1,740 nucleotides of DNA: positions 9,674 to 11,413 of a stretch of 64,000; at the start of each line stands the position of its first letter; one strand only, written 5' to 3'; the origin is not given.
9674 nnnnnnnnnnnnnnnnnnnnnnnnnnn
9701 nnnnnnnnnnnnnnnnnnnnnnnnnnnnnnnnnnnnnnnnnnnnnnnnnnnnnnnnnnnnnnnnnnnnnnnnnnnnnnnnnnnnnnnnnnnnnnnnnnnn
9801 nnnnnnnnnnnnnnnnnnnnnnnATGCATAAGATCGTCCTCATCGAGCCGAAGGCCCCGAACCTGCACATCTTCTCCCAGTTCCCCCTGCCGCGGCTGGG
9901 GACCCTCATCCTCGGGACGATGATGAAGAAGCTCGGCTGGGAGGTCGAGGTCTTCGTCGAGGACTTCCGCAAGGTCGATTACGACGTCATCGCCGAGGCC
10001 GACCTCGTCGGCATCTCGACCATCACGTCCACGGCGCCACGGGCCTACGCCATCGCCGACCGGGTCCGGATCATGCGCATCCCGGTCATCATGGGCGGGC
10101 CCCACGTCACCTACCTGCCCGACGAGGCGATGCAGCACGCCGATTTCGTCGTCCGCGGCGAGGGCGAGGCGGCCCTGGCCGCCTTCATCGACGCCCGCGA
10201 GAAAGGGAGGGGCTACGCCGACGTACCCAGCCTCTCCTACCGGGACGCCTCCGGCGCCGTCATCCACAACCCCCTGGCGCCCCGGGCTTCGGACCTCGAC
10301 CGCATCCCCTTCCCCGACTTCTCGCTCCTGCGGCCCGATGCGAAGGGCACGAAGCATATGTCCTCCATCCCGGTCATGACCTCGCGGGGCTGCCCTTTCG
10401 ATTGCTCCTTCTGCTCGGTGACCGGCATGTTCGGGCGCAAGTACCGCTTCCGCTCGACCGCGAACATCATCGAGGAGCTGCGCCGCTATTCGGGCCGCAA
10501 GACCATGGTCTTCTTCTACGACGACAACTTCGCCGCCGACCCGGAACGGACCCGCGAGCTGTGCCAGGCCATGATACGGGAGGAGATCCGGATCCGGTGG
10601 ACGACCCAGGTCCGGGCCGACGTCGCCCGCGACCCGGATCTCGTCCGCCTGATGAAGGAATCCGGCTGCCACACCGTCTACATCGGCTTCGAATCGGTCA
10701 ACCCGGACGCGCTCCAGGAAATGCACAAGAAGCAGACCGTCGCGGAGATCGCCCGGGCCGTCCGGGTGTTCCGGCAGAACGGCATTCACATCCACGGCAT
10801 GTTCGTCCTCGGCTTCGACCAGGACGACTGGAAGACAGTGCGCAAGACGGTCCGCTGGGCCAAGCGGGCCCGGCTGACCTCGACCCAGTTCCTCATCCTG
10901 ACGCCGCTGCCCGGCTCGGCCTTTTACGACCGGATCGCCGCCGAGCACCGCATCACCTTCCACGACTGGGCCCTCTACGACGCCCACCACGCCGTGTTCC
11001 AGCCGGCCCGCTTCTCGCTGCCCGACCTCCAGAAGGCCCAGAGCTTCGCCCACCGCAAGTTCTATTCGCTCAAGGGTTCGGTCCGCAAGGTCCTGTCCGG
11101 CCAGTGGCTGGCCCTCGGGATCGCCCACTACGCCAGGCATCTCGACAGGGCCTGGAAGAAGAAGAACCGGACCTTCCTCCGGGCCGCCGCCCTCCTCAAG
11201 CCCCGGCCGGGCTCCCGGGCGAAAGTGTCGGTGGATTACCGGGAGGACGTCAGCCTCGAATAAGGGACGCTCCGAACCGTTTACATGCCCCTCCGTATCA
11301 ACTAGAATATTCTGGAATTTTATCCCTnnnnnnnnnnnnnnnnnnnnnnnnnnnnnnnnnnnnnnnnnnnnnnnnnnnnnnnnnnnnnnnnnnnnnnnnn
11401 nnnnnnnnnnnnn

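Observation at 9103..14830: Tandem-HTH MerR regulator + B12-radical SAM + ABC-2 exporter + MFS + GlsB: an unassigned membrane/lipid- or metabolite-modification cluster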

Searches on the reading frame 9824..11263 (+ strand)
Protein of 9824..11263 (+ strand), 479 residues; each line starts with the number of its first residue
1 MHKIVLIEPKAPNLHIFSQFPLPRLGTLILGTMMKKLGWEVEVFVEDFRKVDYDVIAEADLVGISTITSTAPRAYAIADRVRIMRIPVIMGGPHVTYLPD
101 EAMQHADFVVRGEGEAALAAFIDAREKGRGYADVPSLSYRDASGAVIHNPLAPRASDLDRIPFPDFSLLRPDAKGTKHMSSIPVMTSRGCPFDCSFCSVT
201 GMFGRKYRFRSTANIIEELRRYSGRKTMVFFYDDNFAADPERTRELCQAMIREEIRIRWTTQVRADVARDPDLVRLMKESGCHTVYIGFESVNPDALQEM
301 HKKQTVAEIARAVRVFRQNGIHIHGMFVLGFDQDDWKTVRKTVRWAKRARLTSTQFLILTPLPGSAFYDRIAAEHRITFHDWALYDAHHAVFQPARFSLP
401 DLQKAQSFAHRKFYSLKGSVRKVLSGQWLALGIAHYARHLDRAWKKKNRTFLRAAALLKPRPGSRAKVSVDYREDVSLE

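Call 3: search_protein_families(library=pfam, proteins=[window:9824-11263:+], max_evalue=0.01)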
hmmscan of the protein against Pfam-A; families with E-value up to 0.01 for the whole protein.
window:9824-11263:+ (479 aa): 4 families
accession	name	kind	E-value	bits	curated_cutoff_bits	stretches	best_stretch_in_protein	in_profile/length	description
PF04055.27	Radical_SAM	-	1.2e-25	91.1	29.5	1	186-345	3-165/166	Radical SAM superfamily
PF02310.24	B12-binding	-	1.4e-16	60.8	32.1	1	21-121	11-120/121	B12 binding domain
PF19238.5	Radical_SAM_2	-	0.00023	21.3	26.7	1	281-347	76-142/151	Radical SAM-like domain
PF19864.5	Radical_SAM_N2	-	0.00033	20.6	29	1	38-127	40-127/151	Radical SAM proteins, N-terminal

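Call 4: search_protein_families(library=ncbifam, proteins=[window:9824-11263:+], max_evalue=0.01)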
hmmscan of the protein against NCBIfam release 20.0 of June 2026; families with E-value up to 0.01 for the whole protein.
window:9824-11263:+ (479 aa): 28 families (the best 25 are shown)
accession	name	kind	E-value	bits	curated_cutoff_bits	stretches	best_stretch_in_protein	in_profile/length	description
TIGR03471.1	HpnJ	equivalog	3e-48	164.9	577.6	1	57-409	67-423/472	hopanoid biosynthesis associated radical SAM protein HpnJ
TIGR02026.1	BchE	equivalog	3.8e-46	158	481.35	1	4-417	2-431/497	magnesium-protoporphyrin IX monomethyl ester anaerobic oxidative cyclase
TIGR04479.1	bcpD_PhpK_rSAM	subfamily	2.3e-44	151.6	600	1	19-349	67-409/504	PhpK family radical SAM P-methyltransferase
NF050148.1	rSAM_ApyD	equivalog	2.7e-41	141.7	750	1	53-374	68-396/645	RiPP biosynthesis radical SAM protein ApyD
TIGR04367.1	HpnR_B12_rSAM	equivalog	1.5e-36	126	650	1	60-417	62-420/490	hopanoid C-3 methylase HpnR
NF038361.1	rSAM_Sden_1168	equivalog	2.3e-36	125.5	575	1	34-385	122-487/560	Sden_1168 family B12-binding radical SAM P-methyltransferase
TIGR04072.2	rSAM_ladder_B12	equivalog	2.7e-34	118.6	360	1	70-377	82-378/443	lipid biosynthesis B12-binding/radical SAM protein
TIGR04014.1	B12_SAM_MJ_0865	equivalog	6.5e-30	104.3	360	1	26-370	13-357/434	methyl-coenzyme M reductase glutamine C-methyltransferase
TIGR04013.1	B12_SAM_MJ_1487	hypoth_equivalog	1e-29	103.6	251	1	58-369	43-355/382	TIGR04013 family B12-binding domain/radical SAM domain-containing protein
TIGR04385.1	B12_rSAM_cofa1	equivalog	4.6e-24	85.4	450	1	83-344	97-359/438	B12 lower ligand biosynthesis radical SAM protein BzaD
NF033070.1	rSAM_AprD4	equivalog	6.1e-24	84.7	500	1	184-410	199-428/456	AprD4 family radical SAM diol-dehydratase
TIGR03975.1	rSAM_ocin_1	subfamily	7.1e-24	84.2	281.85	1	57-335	127-416/606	RiPP maturation radical SAM C-methyltransferase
NF033712.0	B12_rSAM_KedN5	subfamily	9.3e-24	83.6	700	1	86-323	92-344/624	KedN5 family methylcobalamin-dependent radical SAM C-methyltransferase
TIGR04295.1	B12_rSAM_oligo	hypoth_equivalog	7.4e-21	74.3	400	1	88-371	104-384/422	TIGR04295 family B12-binding domain-containing radical SAM protein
NF040546.1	rSAM_CUAEP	equivalog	2.5e-20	72.6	500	1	32-339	21-328/468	CUAEP/CCAEP-tail radical SAM (seleno)protein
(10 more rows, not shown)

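Call 5: find_encoding_contigs(protein=window:9824-11263:+, flank=10000, max_places=6)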
Protein window:9824-11263:+ (479 aa): 1 contig read that carries it; 1 place shown.
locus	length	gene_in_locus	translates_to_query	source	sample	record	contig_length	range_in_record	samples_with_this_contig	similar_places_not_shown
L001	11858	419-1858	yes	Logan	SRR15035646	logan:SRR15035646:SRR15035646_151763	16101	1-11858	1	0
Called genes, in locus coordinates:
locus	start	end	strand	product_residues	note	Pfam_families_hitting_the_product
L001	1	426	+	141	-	?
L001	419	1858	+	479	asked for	PF02310:B12-binding, PF04055:Radical_SAM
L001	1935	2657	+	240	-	PF00005:ABC_tran, PF13304:AAA_21 (weak)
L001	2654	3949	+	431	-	PF12679:ABC2_membrane_2, PF12698:ABC2_membrane_3, PF12730:ABC2_membrane_4 (weak), PF13346:ABC2_membrane_5 (weak)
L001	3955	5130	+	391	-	PF07690:MFS_1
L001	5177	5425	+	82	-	PF04226:Transgly_assoc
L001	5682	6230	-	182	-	PF13548:DUF4126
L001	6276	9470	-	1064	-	PF17132:Glyco_hydro_106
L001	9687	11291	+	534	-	-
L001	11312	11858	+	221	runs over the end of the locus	-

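Call 6: find_homologous_proteins(query=window:9824-11260:+)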
Query window:9824-11260:+ (479 aa): 6831 proteins with E <= 0.001 among 8000 candidates; the best 120 are listed.
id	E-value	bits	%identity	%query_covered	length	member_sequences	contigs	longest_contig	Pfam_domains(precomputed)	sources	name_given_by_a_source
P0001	0.0e+0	1032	94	100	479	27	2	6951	PF04055.28,PF02310.25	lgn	-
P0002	0.0e+0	1023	91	100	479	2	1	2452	PF04055.28,PF02310.25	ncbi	-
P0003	2.0e-287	971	86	100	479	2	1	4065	PF04055.28,PF02310.25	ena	-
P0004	5.1e-285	963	86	100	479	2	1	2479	PF04055.28,PF02310.25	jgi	-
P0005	8.6e-284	959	85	100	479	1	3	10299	PF04055.28,PF02310.25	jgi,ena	-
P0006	1.2e-283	959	85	100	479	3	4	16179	PF04055.28,PF02310.25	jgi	jgi:radical SAM superfamily enzyme YgiQ (UPF0313 family)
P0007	5.9e-283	957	85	100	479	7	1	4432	PF04055.28,PF02310.25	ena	-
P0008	1.6e-282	955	85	100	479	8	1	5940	PF04055.28,PF02310.25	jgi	jgi:radical SAM superfamily enzyme YgiQ (UPF0313 family)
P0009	2.0e-282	955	84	100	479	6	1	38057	PF04055.28,PF02310.25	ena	-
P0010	7.5e-282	953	84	100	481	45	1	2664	PF04055.28,PF02310.25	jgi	-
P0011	6.3e-281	950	85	100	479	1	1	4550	PF04055.28,PF02310.25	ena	-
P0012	1.4e-280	949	84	100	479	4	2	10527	PF04055.28,PF02310.25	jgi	jgi:radical SAM superfamily enzyme YgiQ (UPF0313 family)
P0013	1.7e-280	948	85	100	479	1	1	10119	PF04055.28,PF02310.25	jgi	jgi:radical SAM superfamily enzyme YgiQ (UPF0313 family)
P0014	6.5e-280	947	84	100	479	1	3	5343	PF04055.28,PF02310.25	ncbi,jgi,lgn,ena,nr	ncbi:MAG TPA: radical SAM protein [Candidatus Aminicenantes bacterium]|nr:radical SAM protein [Candi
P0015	8.9e-280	946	92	93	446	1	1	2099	PF04055.28,PF02310.25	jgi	-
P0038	3.1e-275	931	82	100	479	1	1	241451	PF04055.28,PF02310.25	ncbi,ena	-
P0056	1.5e-256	870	80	100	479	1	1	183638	PF04055.28,PF02310.25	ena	-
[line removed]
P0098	9.4e-234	794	70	100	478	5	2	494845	PF04055.28,PF02310.25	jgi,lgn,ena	-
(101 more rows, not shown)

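Call 8: find_encoding_contigs(protein=P0060, flank=10000, max_places=2)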
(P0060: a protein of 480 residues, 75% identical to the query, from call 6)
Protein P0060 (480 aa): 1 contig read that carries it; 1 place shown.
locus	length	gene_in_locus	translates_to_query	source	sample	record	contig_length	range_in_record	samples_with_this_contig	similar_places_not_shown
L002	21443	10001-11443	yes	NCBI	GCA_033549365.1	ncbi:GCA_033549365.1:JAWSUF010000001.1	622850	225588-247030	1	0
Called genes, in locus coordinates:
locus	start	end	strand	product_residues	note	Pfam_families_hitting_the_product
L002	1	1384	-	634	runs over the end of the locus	PF00069:Pkinase, PF07714:PK_Tyr_Ser-Thr, PF03544:TonB_C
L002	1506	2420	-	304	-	PF02353:CMAS (weak), PF08241:Methyltransf_11 (faint), PF07021:MetW (faint), PF08123:DOT1 (faint), PF06325:PrmA (weak), PF13847:Methyltransf_31, PF13649:Methyltransf_25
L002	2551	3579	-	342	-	PF01966:HD, PF13286:HD_assoc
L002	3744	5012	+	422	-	-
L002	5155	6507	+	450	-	PF00324:AA_permease, PF13520:AA_permease_2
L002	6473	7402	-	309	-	PF02678:Pirin, PF05726:Pirin_C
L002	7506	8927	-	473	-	-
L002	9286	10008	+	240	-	PF13411:MerR_1, PF28507:Rv1828_C (faint), PF00376:MerR, PF13411:MerR_1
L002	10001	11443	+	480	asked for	PF02310:B12-binding, PF04055:Radical_SAM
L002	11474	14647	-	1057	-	PF14870:PSII_BNR (faint), PF02012:BNR (faint), PF15899:BNR_6 (faint), PF13088:BNR_2 (faint), PF15902:Sortilin-Vps10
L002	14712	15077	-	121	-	PF27232:MJ1433_C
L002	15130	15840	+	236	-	PF09694:Gcw_chp (weak)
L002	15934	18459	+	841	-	PF03109:ABC1 (weak), PF00069:Pkinase, PF01636:APH (faint), PF07714:PK_Tyr_Ser-Thr, PF13414:TPR_11, PF07719:TPR_2 (weak), PF14559:TPR_19 (weak), PF12895:ANAPC3 (weak), +10 more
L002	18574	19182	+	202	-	-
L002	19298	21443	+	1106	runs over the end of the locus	PF02012:BNR (faint), PF14870:PSII_BNR (faint), PF13088:BNR_2 (faint), PF15902:Sortilin-Vps10 (weak)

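Call 9: find_encoding_contigs(protein=P0098, flank=10000, max_places=2)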
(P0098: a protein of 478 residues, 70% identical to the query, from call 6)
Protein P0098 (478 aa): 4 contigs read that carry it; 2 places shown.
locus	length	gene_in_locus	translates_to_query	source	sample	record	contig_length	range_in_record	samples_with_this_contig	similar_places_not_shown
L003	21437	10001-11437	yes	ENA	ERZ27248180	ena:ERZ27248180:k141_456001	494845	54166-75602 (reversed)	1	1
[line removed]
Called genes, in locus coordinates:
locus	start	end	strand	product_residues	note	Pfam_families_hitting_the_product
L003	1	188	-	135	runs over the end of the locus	PF03061:4HBT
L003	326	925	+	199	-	PF00156:Pribosyltran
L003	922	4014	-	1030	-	PF00873:ACR_tran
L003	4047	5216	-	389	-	PF00364:Biotin_lipoyl (faint), PF25917:BSH_RND, PF25919:BSH_CusB (weak), PF25973:BSH_CzcB, PF25954:Beta-barrel_RND_2 (weak), PF25989:YknX_C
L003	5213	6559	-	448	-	PF02321:OEP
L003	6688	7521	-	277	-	PF01135:PCMT, PF13489:Methyltransf_23, PF01209:Ubie_methyltran, PF06325:PrmA, PF13847:Methyltransf_31, PF08241:Methyltransf_11, PF08242:Methyltransf_12, PF13649:Methyltransf_25, +4 more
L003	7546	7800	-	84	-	PF04014:MazE_antitoxin (weak)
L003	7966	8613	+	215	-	PF01596:Methyltransf_3, PF13578:Methyltransf_24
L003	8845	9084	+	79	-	-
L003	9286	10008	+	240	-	PF01381:HTH_3 (faint), PF12728:HTH_17 (faint), PF13338:AbiEi_4 (faint), PF28507:Rv1828_C (faint), PF00376:MerR, PF13411:MerR_1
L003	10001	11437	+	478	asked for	PF02310:B12-binding, PF04055:Radical_SAM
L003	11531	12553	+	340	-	PF13145:Rotamase_2, PF13616:Rotamase_3, PF00639:Rotamase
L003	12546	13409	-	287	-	PF04909:Amidohydro_2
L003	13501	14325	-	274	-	PF00248:Aldo_ket_red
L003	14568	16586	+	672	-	PF00512:HisKA, PF02518:HATPase_c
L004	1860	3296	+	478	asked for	PF02310:B12-binding, PF04055:Radical_SAM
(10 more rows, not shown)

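Call 22: search_protein_representatives(protein=window:9824-11260:+)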
Query: 479 residues. Proteins with E-value up to 0.001 (for the whole library): 61975; up to 1e-10: 38909; up to 1e-30: 8017. The best 150 are listed.
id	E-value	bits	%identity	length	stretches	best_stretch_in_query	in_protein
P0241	4.3e-141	487.2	48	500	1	1-457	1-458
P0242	2.3e-139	481.5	48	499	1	6-476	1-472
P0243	4.3e-132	457.6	47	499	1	3-453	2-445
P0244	6.9e-132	456.9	48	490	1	3-465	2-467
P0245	1.4e-131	455.8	47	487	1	3-454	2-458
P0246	6.1e-131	453.7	44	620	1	2-457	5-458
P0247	9.5e-131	453.1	48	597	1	3-454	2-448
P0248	2.3e-130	451.9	47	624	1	1-451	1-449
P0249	3.8e-129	447.8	47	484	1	3-458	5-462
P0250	3.9e-128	444.5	47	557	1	2-452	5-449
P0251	1.1e-127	443.1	47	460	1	3-456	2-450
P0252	2.9e-127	441.6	45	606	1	2-454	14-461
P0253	3.1e-126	438.3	46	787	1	2-453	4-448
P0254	2.2e-124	432.1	46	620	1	3-441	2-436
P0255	5.5e-124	430.8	46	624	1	3-441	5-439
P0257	2.8e-121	421.9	46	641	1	2-454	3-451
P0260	3.5e-120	418.3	48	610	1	1-431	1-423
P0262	1.5e-119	416.2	46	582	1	6-449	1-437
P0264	7.0e-119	414.0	45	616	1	2-452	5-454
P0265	1.8e-118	412.7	43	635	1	1-452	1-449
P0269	3.9e-117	408.2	47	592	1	1-441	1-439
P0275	2.0e-113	396.0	43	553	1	3-445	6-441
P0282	1.9e-111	389.5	44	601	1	3-424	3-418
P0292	1.6e-104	366.7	43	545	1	4-434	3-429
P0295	1.5e-103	363.5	39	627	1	2-453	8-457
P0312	2.3e-96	339.8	40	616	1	2-454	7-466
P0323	3.4e-94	332.6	41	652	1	3-415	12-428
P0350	2.4e-85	303.4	33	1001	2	25-424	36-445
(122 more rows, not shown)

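Call 23: list_cluster_members(proteins=[P0241, P0242, P0243, P0244, P0245, P0246, P0247, P0248, P0249, P0253])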
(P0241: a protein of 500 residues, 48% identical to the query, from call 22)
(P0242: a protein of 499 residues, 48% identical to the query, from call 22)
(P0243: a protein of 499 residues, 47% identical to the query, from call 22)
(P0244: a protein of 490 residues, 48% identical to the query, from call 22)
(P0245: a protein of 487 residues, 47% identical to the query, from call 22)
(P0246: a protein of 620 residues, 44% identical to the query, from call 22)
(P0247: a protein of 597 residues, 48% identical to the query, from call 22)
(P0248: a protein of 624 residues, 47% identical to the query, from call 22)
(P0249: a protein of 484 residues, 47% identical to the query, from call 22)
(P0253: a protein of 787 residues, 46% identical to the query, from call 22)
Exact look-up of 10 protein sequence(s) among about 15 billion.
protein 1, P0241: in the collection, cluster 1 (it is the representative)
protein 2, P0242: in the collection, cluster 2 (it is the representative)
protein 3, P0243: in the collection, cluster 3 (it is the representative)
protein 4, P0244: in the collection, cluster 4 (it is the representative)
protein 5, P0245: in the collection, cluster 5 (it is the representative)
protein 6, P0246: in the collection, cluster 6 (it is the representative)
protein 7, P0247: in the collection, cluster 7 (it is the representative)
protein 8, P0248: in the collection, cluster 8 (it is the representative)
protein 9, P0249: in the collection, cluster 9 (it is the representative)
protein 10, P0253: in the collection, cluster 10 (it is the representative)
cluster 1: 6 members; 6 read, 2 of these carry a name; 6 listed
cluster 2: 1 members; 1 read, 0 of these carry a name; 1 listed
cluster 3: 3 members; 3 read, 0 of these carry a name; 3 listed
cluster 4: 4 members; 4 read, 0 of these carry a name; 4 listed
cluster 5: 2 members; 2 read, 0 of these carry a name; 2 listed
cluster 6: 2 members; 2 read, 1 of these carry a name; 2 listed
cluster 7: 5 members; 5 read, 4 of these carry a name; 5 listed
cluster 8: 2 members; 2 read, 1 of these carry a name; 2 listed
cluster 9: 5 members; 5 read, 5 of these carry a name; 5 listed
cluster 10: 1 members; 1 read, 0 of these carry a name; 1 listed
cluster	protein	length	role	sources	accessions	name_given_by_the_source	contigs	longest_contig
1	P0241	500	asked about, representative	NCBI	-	-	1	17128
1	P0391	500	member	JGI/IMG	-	radical SAM superfamily enzyme YgiQ (UPF0313 family)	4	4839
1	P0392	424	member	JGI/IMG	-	radical SAM superfamily enzyme YgiQ (UPF0313 family)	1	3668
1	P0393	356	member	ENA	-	-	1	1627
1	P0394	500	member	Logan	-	-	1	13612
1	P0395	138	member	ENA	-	-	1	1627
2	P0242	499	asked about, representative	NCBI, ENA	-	-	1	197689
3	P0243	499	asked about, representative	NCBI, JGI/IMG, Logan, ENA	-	-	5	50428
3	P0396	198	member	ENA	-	-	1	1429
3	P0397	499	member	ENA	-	-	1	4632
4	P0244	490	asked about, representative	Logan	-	-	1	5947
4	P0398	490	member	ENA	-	-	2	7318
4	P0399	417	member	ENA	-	-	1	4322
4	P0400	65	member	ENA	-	-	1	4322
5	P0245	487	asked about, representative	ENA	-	-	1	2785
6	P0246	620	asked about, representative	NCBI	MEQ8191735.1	MAG: radical SAM protein [Candidatus Eremiobacterota bacterium]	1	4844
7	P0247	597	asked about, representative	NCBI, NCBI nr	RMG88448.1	MAG: radical SAM protein [Candidatus Dadabacteria bacterium]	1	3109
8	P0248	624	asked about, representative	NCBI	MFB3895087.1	MAG: radical SAM protein [bacterium]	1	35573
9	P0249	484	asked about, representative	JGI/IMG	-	anaerobic magnesium-protoporphyrin IX monomethyl ester cyclase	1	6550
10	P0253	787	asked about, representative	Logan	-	-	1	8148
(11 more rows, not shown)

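Call 25: find_related_loci(query=A1, collection=genome_contigs, flank=6000)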
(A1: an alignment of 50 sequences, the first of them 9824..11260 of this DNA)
Query A1 (479 aa) in genome_contigs; peptide patterns used: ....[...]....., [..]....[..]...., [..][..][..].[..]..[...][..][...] (x = any residue, [..] = any of these).
600 stretches matched a pattern (row limit reached: there are more); 580 encode a relative of the query (tblastn E <= 1e-3); the best 80 are kept; 80 distinct loci.
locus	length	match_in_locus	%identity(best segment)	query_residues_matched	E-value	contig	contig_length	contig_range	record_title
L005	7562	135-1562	69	1-479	0e+0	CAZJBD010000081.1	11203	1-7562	MAG TPA_asm: uncultured Eubacteriales bacterium isolate SRP098346_co1_376 genome assembly, contig: NODE_7268_length_1120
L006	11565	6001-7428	66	1-479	0e+0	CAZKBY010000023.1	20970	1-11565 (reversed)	MAG TPA_asm: uncultured Eubacteriales bacterium isolate binchicken_co274_232 genome assembly, contig: NODE_6526_length_2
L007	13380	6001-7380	46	1-458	2e-136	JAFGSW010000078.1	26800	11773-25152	MAG: Spirochaetales bacterium isolate Zod_Metabat.934 k87_11175126, whole genome shotgun sequence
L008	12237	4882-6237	47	1-452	2e-132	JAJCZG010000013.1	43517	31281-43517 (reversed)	MAG: Deltaproteobacteria bacterium isolate OFTM298 OFTM298_12, whole genome shotgun sequence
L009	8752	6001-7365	45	3-459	3e-129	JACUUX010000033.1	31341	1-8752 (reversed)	MAG: Nitrospirae bacterium isolate Kmv42 NODE_642_length_31341_cov_91.379755, whole genome shotgun sequence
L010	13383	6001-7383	42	1-461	7e-127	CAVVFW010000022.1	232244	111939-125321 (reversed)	MAG: uncultured delta proteobacterium isolate MFD01721.bin.1.156 genome assembly, contig: contig_43488, whole genome sho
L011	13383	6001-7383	42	1-461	3e-126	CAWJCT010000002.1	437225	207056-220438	MAG: uncultured delta proteobacterium isolate MFD04944.bin.2.60 genome assembly, contig: contig_54935, whole genome shot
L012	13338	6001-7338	45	3-451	5e-121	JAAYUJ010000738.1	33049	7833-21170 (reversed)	MAG: Deltaproteobacteria bacterium isolate AS27yjCOA_149 198800_AS27, whole genome shotgun sequence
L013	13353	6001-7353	41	1-453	7e-121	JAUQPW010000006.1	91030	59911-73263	MAG: bacterium isolate JZ-2.bins.100.201901 NODE_421_length_91030_cov_1.448225, whole genome shotgun sequence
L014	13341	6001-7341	42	3-452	5e-114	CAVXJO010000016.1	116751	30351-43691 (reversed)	MAG: uncultured Thermoleophilia bacterium isolate MFD05684.bin.1.282 genome assembly, contig: contig_85130, whole genome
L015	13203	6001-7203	40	3-425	7e-97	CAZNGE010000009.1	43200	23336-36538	MAG TPA_asm: uncultured Methanosarcinales archaeon isolate binchicken_co151_55 genome assembly, contig: NODE_1067_length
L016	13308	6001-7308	36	4-456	2e-92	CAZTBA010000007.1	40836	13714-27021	MAG TPA_asm: uncultured bacterium isolate SRP323688_co1_241 genome assembly, contig: NODE_1790_length_40836_cov_6.155857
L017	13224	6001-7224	41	4-405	5e-86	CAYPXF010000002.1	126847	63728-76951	MAG TPA_asm: uncultured Gammaproteobacteria bacterium isolate binchicken_co17_235 genome assembly, contig: NODE_365_leng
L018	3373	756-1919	37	20-426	2e-84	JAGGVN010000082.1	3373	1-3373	MAG: Candidatus Aerophobetes bacterium isolate AUK101 PB_MBMC_055_c_000000000087, whole genome shotgun sequence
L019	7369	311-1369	39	39-416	4e-79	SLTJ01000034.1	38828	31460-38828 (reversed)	MAG: Clostridia bacterium isolate 1MN72D_59_214 NODE_65_length_38851_cov_128_598, whole genome shotgun sequence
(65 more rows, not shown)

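Call 28: find_encoding_contigs(protein=P0009, flank=8000, max_places=1)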
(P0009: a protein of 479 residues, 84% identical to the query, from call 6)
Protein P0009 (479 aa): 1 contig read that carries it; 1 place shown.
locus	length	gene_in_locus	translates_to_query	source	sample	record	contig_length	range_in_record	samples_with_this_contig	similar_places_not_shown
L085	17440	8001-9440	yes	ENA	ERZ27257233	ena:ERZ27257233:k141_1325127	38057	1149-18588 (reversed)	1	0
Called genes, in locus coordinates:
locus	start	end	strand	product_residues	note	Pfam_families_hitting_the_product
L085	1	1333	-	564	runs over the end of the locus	PF00732:GMC_oxred_N (faint), PF01266:DAO (faint), PF07992:Pyr_redox_2 (faint), PF13450:NAD_binding_8 (faint), PF05199:GMC_oxred_C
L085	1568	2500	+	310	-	-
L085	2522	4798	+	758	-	-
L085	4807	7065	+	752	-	-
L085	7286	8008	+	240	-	PF28507:Rv1828_C (faint), PF00376:MerR, PF13411:MerR_1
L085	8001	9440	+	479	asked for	PF02310:B12-binding, PF04055:Radical_SAM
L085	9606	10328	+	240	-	PF00005:ABC_tran, PF13304:AAA_21 (weak)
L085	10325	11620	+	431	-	PF12679:ABC2_membrane_2, PF12698:ABC2_membrane_3, PF12730:ABC2_membrane_4 (weak), PF13346:ABC2_membrane_5 (weak)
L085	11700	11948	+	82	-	PF04226:Transgly_assoc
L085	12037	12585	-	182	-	PF13548:DUF4126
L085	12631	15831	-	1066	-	PF17132:Glyco_hydro_106, PF22666:Glyco_hydro_2_N2 (weak)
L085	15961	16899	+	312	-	PF00165:HTH_AraC (weak), PF12833:HTH_18, PF00165:HTH_AraC, PF06445:GyrI-like, PF14526:Cass2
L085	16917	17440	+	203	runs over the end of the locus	PF06445:GyrI-like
